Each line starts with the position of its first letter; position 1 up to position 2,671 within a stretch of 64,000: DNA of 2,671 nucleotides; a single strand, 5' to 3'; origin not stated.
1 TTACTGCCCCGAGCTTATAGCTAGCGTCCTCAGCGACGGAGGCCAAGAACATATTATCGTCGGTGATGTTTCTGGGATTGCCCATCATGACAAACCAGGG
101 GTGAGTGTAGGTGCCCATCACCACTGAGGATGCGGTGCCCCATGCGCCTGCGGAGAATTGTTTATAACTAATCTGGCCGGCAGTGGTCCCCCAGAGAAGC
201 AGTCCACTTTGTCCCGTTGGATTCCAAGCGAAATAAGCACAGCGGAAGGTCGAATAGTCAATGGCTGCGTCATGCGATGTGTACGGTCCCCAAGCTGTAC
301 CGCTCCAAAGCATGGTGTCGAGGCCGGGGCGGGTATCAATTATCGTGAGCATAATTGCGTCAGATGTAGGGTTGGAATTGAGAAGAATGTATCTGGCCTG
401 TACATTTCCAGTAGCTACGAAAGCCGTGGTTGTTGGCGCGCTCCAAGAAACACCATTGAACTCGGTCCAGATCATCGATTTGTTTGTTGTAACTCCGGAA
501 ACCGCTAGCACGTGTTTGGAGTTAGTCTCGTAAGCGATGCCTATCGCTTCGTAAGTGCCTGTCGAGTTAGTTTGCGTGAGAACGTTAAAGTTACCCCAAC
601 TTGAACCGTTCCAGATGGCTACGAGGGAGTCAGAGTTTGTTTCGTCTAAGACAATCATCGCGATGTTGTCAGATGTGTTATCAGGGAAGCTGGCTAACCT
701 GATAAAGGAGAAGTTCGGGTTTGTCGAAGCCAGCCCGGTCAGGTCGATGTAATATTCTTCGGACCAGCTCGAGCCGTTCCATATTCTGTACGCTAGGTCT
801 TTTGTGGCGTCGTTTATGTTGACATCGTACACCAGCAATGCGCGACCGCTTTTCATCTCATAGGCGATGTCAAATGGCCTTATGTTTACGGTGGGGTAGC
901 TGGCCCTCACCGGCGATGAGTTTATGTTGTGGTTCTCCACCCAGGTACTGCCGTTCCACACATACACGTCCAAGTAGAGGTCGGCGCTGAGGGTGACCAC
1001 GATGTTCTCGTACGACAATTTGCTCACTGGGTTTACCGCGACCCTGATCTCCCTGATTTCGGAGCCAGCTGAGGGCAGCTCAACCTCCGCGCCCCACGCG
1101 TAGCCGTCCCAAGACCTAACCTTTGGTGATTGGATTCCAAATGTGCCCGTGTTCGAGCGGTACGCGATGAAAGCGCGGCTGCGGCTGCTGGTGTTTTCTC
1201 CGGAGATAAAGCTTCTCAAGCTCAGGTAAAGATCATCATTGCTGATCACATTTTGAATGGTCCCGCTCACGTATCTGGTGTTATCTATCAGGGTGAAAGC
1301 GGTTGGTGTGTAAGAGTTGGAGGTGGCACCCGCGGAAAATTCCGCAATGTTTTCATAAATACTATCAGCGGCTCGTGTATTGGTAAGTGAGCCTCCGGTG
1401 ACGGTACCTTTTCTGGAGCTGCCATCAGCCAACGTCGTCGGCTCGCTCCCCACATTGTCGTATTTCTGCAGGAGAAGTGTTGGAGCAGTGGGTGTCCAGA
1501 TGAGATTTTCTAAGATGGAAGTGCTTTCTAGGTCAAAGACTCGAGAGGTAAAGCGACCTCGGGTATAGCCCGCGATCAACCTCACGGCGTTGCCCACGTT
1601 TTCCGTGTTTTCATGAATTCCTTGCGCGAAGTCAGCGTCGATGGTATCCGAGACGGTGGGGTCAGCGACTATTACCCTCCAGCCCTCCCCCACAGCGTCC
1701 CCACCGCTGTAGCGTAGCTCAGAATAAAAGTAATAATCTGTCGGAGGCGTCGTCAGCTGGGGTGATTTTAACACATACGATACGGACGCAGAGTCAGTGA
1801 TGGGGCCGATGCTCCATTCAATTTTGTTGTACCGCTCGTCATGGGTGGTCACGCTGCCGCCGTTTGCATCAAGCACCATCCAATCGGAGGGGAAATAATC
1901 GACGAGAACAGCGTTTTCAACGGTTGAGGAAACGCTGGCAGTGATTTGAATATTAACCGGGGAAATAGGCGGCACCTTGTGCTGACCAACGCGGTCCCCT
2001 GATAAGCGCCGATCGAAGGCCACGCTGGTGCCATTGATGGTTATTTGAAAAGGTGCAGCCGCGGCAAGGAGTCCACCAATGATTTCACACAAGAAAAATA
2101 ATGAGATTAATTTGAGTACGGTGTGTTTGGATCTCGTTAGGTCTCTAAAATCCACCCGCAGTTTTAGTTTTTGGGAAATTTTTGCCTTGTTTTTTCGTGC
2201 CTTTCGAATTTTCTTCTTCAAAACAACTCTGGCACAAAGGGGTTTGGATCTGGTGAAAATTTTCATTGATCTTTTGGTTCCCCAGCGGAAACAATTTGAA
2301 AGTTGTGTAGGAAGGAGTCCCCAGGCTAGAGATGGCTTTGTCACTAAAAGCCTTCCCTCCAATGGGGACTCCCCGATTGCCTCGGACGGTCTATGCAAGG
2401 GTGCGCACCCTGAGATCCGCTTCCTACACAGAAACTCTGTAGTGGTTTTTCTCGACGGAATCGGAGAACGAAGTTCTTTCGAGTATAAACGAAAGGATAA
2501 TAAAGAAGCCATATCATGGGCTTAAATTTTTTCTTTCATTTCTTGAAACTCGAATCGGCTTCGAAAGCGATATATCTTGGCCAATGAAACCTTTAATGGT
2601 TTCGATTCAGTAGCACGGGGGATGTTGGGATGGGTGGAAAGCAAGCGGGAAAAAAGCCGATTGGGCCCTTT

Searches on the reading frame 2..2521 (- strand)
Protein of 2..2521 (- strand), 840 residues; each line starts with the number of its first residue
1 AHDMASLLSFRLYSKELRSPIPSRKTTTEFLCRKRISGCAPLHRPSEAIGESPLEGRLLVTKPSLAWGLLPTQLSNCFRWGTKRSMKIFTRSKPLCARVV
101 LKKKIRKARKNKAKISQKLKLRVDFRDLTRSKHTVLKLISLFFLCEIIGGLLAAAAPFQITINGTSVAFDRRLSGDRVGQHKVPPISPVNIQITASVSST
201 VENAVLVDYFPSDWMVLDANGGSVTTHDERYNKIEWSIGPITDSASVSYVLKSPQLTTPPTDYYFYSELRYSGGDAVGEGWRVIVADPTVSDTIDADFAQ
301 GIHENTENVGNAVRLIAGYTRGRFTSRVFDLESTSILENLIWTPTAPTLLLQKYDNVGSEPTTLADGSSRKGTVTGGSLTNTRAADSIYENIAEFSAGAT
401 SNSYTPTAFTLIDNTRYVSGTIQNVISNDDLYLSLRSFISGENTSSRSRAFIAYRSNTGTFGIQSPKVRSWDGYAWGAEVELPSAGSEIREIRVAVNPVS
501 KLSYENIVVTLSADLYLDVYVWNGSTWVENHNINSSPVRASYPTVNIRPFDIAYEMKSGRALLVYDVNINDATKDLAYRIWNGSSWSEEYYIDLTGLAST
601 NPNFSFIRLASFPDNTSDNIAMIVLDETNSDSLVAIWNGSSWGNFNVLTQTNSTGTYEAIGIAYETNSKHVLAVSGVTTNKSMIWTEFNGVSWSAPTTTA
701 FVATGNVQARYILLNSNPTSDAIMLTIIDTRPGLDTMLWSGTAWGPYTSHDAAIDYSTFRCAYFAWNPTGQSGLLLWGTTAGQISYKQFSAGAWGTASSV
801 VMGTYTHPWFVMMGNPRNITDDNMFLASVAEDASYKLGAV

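Call 31: search_protein_families(library=pfam, proteins=[window:2-2521:-], max_evalue=0.001)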
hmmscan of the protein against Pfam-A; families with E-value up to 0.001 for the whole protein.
window:2-2521:- (840 aa): 0 families
